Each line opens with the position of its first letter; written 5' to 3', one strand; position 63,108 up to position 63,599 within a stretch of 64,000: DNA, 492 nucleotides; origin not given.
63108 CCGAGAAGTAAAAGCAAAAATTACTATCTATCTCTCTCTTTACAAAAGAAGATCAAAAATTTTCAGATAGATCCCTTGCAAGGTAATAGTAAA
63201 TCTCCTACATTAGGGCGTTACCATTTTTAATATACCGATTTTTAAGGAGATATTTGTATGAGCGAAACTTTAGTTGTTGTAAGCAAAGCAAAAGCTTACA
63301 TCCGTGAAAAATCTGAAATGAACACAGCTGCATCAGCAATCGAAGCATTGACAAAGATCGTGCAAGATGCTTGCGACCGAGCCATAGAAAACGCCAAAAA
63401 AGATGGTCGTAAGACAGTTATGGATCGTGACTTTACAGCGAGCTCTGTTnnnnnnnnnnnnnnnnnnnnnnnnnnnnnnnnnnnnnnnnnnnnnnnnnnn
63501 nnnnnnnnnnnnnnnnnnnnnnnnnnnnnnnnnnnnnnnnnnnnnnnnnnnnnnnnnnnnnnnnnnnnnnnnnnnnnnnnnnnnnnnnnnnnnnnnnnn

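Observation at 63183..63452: Single histone-fold protein (bacterial histone) with a strong promoter and RBS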

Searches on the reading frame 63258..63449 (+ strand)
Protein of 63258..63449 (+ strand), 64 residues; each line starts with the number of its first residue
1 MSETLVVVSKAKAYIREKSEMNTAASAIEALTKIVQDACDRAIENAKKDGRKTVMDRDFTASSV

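Call 3: search_protein_families(library=pfam, proteins=[window:63258-63449:+], max_evalue=10)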
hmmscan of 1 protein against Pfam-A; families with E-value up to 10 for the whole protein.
seq(64 aa): 5 families
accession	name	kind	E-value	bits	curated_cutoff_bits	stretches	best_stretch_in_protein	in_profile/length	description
PF00808.29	CBFD_NFYB_HMF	-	0.0048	17.6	21.4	1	28-58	30-60/65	Histone-like transcription factor (CBF/NF-Y) and archaeal histone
PF19296.4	RelA_AH_RIS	-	0.048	14.2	23.8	1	3-57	1-55/185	RelA/SpoT, AH and RIS domains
PF09123.17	DUF1931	-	0.13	12.9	21.8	1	14-59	4-53/138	Domain of unknown function (DUF1931)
PF07539.18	UTP20_N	-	0.13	11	27.6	1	3-55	547-599/615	U3 small nucleolar RNA-associated protein 20, N-terminal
PF23418.1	DUF7108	-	0.14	12.7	27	1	24-61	6-44/84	Domain of unknown function (DUF7108)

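Call 4: search_protein_families(library=ncbifam, proteins=[window:63258-63449:+], max_evalue=10)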
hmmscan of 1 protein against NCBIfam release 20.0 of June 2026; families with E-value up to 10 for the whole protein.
seq(64 aa): 1 family
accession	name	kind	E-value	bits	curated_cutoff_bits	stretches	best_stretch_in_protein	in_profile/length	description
NF043032.1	archaea_histone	superfamily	3.6e-05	24.1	50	1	15-59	9-57/60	histone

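Call 5: search_solved_structures(query=window:63258-63449:+, max_evalue=10, show_alignments=5)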
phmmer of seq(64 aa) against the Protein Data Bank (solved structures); distinct sequences matched with E-value up to 10: 12.
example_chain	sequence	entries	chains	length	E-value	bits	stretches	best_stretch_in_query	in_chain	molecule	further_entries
8fvx_A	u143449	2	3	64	1.7e-15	59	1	1-60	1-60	CBFD_NFYB_HMF domain-containing protein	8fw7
8cmp_A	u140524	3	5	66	1.9e-15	58.9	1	1-60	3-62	CBFD_NFYB_HMF domain-containing protein | Transcription factor CBF/NF-Y/archaeal histone domain-containing protein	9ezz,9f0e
9qt0_A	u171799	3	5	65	7.3e-05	26.1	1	3-59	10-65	DUF1931 domain-containing protein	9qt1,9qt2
5mfb_A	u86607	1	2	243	0.0018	21.7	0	17-46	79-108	YIII(Dq)4CqI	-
4d4e_A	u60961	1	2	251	0.0025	21.3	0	17-46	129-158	ARMADILLO REPEAT PROTEIN ARM00016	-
8bdk_A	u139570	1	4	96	0.0036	20.8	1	11-59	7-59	DNA-binding protein HmvA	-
9f2c_A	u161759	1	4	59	0.0095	19.5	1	5-57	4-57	hypothetical protein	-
4eqq_A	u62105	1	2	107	0.083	16.6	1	6-57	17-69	Putative host cell surface-exposed lipoprotein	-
9qv5_A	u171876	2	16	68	0.14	15.9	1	11-60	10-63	Archaeal histone A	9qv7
9qv6_A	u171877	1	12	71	0.16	15.7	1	11-60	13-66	Archaeal histone A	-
5mfi_A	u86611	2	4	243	0.26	15.1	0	22-46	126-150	YIII(Dq.V2)4CqI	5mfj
1f1e_A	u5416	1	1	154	0.73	13.7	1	31-59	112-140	HISTONE FOLD PROTEIN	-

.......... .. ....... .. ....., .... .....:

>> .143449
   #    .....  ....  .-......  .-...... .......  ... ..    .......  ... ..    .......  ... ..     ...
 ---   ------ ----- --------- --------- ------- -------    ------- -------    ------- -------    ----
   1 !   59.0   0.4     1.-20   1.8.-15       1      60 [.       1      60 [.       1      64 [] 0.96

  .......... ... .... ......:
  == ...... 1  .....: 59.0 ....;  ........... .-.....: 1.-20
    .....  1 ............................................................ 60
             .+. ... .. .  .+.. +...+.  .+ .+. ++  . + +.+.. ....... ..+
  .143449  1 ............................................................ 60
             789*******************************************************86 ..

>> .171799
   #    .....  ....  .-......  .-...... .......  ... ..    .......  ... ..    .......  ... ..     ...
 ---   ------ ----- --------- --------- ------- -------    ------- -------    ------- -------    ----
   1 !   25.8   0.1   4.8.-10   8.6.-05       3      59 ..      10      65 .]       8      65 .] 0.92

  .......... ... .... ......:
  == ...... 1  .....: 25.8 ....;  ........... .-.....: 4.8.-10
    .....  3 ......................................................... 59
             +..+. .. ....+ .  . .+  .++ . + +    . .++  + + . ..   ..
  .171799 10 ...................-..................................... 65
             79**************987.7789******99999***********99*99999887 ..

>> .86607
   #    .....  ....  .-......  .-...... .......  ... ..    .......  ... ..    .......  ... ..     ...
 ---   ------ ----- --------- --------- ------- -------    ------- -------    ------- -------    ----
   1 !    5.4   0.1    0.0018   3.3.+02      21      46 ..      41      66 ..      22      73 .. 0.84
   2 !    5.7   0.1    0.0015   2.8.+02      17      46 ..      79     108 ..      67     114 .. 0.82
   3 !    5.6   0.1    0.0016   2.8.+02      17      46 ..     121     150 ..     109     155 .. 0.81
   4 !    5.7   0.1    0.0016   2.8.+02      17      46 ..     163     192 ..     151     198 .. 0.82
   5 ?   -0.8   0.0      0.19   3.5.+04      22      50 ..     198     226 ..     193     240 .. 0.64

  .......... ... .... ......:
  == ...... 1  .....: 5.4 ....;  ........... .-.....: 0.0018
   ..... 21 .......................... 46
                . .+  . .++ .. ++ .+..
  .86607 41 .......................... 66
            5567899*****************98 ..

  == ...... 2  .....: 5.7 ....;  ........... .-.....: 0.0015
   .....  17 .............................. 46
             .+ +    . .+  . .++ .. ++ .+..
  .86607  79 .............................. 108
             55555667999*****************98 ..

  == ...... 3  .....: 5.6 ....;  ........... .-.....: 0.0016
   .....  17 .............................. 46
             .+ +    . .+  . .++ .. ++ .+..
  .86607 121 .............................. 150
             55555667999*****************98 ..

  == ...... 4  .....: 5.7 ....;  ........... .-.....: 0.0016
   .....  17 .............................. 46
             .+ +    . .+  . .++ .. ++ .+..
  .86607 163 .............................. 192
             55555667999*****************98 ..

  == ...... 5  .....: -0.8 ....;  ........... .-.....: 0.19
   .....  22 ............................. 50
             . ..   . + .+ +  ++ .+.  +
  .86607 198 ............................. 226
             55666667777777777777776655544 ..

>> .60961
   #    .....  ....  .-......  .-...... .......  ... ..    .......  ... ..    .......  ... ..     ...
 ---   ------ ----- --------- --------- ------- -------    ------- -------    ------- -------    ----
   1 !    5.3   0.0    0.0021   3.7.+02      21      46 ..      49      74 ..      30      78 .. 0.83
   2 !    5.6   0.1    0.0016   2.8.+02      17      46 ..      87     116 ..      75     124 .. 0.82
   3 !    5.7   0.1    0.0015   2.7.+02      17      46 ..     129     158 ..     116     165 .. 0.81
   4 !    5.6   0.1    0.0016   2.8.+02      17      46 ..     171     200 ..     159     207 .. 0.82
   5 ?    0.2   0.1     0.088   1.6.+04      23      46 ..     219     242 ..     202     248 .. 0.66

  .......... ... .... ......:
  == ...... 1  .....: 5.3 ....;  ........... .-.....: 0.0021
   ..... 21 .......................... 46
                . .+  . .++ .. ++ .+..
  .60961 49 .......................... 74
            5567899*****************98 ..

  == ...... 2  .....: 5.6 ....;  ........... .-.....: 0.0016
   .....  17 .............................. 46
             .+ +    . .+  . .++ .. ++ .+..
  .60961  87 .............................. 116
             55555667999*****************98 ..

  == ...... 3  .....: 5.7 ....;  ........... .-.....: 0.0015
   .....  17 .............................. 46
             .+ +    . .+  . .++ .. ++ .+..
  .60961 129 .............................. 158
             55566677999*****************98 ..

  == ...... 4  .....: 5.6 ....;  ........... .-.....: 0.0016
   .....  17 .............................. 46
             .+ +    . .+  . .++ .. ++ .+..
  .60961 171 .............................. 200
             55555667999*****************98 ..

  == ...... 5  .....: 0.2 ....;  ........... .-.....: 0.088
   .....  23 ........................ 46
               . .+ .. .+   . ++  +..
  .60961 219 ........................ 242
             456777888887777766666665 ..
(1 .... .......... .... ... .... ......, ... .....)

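Call 6: find_homologous_proteins(query=window:63258-63449:+)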
Query seq(64 aa) (64 aa): 386 proteins with E <= 0.001 among 387 candidates; the best 120 are listed.
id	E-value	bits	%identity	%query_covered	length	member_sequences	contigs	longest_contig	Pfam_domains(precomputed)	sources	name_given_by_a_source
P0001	3.6e-31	122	100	100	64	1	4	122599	-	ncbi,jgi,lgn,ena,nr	ncbi:MAG: hypothetical protein JSR76_00470 [Verrucomicrobia bacterium]|jgi:histone H3/H4|nr:hypothet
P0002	1.5e-23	98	80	95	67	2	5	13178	-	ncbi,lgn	-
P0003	5.6e-22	93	77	95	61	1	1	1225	-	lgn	-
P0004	6.6e-22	93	78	92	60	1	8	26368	-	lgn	-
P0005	2.3e-21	91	78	92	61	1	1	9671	-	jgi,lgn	-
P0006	8.3e-21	90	73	92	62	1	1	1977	-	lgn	-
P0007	1.0e-20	89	78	92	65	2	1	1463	-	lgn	-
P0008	1.2e-20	89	71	98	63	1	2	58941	-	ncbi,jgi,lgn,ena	-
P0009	1.3e-20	89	75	92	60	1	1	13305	-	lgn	-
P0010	1.7e-20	89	76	92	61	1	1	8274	-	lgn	-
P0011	1.8e-20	89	73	92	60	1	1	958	-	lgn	-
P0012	2.6e-20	88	73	92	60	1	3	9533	-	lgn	-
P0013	2.8e-20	88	74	97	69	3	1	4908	-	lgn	-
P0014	2.8e-20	88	75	92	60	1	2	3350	-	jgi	-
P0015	4.1e-20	87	75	92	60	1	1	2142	-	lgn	-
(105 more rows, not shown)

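Call 14: find_encoding_contigs(protein=P0001, flank=10000, max_places=6)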
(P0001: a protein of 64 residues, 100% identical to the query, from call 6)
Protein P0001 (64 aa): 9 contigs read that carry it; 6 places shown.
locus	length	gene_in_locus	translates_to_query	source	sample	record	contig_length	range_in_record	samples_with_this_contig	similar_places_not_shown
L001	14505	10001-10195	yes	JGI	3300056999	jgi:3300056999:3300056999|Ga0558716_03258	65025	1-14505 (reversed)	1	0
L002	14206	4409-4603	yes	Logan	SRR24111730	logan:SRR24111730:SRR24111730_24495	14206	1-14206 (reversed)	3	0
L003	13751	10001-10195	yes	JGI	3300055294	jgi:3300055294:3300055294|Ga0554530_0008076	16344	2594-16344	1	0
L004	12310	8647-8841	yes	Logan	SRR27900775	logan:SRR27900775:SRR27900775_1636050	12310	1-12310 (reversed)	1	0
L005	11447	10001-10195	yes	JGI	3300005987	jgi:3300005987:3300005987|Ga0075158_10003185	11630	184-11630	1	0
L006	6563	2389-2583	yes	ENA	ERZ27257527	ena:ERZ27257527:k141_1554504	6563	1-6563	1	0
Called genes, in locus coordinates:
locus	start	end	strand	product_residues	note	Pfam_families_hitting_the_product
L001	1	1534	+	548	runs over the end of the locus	PF00070:Pyr_redox (faint), PF07992:Pyr_redox_2, PF00027:cNMP_binding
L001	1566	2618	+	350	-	PF00924:MS_channel_2nd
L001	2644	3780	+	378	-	-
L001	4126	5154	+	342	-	PF00324:AA_permease, PF13520:AA_permease_2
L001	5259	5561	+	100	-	PF13520:AA_permease_2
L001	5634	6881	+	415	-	PF07690:MFS_1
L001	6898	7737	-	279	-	PF00293:NUDIX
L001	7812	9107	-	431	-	PF05958:tRNA_U5-meth_tr (weak), PF05175:MTS, PF06325:PrmA (weak), PF08241:Methyltransf_11 (weak), PF13649:Methyltransf_25, PF13847:Methyltransf_31, PF05958:tRNA_U5-meth_tr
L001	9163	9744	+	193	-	-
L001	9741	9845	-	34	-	-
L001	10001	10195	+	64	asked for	-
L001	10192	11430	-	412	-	PF00375:SDF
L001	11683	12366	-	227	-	-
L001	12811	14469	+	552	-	-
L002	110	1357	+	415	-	PF07690:MFS_1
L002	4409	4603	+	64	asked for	-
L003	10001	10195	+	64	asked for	-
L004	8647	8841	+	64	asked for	-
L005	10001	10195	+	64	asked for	-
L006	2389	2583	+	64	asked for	-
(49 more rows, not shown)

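Call 17: find_related_loci(query=A1, collection=genome_contigs, flank=5000)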
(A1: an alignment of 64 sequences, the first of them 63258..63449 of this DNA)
Query A1 (64 aa) in genome_contigs; peptide patterns used: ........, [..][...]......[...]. (x = any residue, [..] = any of these).
599 stretches matched a pattern (row limit reached: there are more); 549 encode a relative of the query (tblastn E <= 1e-3); the best 80 are kept; 80 distinct loci.
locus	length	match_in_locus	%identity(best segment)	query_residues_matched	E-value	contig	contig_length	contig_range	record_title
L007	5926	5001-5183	80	3-63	2e-29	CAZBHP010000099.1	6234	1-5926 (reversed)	MAG TPA_asm: uncultured bacterium isolate SRP298887_co1_63 genome assembly, contig: NODE_15454_length_6234_cov_4.876032,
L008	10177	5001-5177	71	1-59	2e-26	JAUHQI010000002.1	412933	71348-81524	MAG: Candidatus Sacchlamyda saccharinae isolate RhabSjap6 c_000000000002, whole genome shotgun sequence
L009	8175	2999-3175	76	1-59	4e-26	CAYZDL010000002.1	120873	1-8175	MAG TPA_asm: uncultured bacterium isolate SRP286056_co1_9 genome assembly, contig: NODE_110_length_120873_cov_6.153189,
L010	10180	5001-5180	77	1-60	4e-26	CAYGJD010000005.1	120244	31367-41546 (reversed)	MAG TPA_asm: uncultured bacterium isolate ERP117304_co1_192 genome assembly, contig: NODE_202_length_120244_cov_13.31050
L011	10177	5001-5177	71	1-59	2e-24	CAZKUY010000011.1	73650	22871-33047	MAG TPA_asm: uncultured Pseudomonadota bacterium isolate SRP286056_co1_460 genome assembly, contig: NODE_296_length_7365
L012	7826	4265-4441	68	1-59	4e-24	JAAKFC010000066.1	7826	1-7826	MAG: Chlamydiae bacterium isolate K1000_chlam_3 K1000chlam3_66, whole genome shotgun sequence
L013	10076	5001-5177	69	1-59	1e-23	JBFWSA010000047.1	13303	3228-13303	MAG: Simkaniaceae bacterium isolate CA_2019_TPBF_219 NODE_20096_length_13303_cov_4.679038_TPBF, whole genome shotgun seq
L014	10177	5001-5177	69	1-59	9e-24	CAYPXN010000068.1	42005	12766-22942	MAG TPA_asm: uncultured Pseudomonadota bacterium isolate SRP135725_co2_484 genome assembly, contig: k141_453712, whole g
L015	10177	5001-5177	68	1-59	2e-23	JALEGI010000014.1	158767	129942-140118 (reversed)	MAG: Simkaniaceae bacterium isolate CC_bin22 k97_120946, whole genome shotgun sequence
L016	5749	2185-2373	62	1-63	3e-23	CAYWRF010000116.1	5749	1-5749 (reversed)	MAG TPA_asm: uncultured Pseudomonadota bacterium isolate binchicken_co21_281 genome assembly, contig: NODE_17125_length_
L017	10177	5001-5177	69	1-59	7e-23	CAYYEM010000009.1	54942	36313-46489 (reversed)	MAG TPA_asm: uncultured Pseudomonadota bacterium isolate binchicken_co105_427 genome assembly, contig: NODE_648_length_5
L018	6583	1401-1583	66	1-61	1e-22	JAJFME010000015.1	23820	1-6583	MAG: Chlamydiae bacterium isolate OFTM171 OFTM171_14, whole genome shotgun sequence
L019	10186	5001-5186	68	1-61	1e-22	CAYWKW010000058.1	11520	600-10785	MAG TPA_asm: uncultured bacterium isolate SRP200132_co2_218 genome assembly, contig: NODE_5015_length_11520_cov_11.54714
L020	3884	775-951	68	1-59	2e-22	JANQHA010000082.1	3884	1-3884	MAG: Oligoflexales bacterium isolate PL23b_bin.73 k99_2396968, whole genome shotgun sequence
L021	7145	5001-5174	67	2-59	2e-22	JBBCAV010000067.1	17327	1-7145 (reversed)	Bdellovibrionota bacterium FG-2 24156C00067.1, whole genome shotgun sequence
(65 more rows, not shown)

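Call 21: predict_structure(alignment_id=A1)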
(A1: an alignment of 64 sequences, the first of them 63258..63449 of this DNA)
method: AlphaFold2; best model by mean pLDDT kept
length: 64 residues; sequences in the alignment: 64
mean_pLDDT: 87.3   pTM: 0.67
mean pLDDT of the five models: 87.3, 87.0, 86.7, 86.3, 84.4
residues with pLDDT >= 90: 41; 70-90: 15; 50-70: 6; < 50: 2
segments of 3 or more residues with pLDDT < 50: none
pLDDT, mean of each block of 10 residues (from residue 1): 74 94 90 92 96 93 51
secondary structure, 60 per line:
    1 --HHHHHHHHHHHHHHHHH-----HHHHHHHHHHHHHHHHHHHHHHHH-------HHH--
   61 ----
elements in order: H3-19 H25-48

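Call 24: fold_search(model_id=the predicted structure, library=pdb)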
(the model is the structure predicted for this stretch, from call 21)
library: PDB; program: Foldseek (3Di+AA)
matches with E <= 10: 1014; with E <= 0.001: 4
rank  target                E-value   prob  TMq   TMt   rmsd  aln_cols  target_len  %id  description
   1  9ezz_B                1.1e-04  1.00  0.77  0.79   2.5        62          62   50  Bacterial histone protein HBb from Bdellovibrio bacteriovorus bound to DNA (released 2024-06-26)
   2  8fvx                  1.9e-04  1.00  0.75  0.76   2.6        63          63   48  Histone from Bdellovibrio bacteriovorus (released 2023-08-30)
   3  9ezz_A                2.4e-04  1.00  0.76  0.79   2.3        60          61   50  Bacterial histone protein HBb from Bdellovibrio bacteriovorus bound to DNA (released 2024-06-26)
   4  9f0e_A                4.1e-04  1.00  0.72  0.77   2.3        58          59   52  Bacterial histone protein HBb from Bdellovibrio bacteriovorus bound to DNA (released 2024-06-26)
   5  8cmp                  1.2e-03  1.00  0.71  0.77   2.0        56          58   52  DNA-binding bacterial histone protein HBB from Bdellovibrio bacteriovorus (released 2024-03-06)
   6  9qt0_A                2.3e-02  1.00  0.72  0.81   2.1        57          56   35  DNA-binding bacterial histone HLp from Leptospira perolatii (released 2025-12-24)
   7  9qt1_A                4.3e-02  1.00  0.72  0.80   2.4        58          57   34  Bacterial histone HLp from Leptospira perolatii bound to DNA (released 2025-12-24)
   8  9f2c_A                5.9e-02  1.00  0.68  0.74   1.5        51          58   31  Archaeal histone protein HTkC from Thermococcus kodakarensis (released 2024-10-02)
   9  8bdk_A                7.2e-02  0.99  0.61  0.43   3.2        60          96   27  Structure of a non-canonical histone from archaea (released 2023-07-12)
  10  9f2c_B                1.2e-01  1.00  0.68  0.75   1.6        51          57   31  Archaeal histone protein HTkC from Thermococcus kodakarensis (released 2024-10-02)
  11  1ku5_A                1.4e-01  0.96  0.51  0.49   3.0        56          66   23  Crystal Structure of recombinant histone HPhA from hyperthermophilic archaeon Pyrococcus horikoshii OT3 (released 2003-08-26)
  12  8jcd_H                1.5e-01  0.96  0.55  0.41   2.8        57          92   16  Human H2BFWTH100R nucleosome with 601 DNA (released 2024-05-15)
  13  9qv5_A                1.7e-01  0.96  0.52  0.50   3.0        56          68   27  Asgard Archaeal HHoB nucleosome in the closed conformation (released 2025-10-29)
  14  6y5d_D                1.8e-01  0.95  0.52  0.40   2.8        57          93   14  Structure of human cGAS (K394E) bound to the nucleosome (released 2020-09-23)
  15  8y3e_D                2.0e-01  0.95  0.53  0.41   2.8        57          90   14  Cryo-EM structure of the overlapping di-nucleosome (open form) (released 2025-01-29)
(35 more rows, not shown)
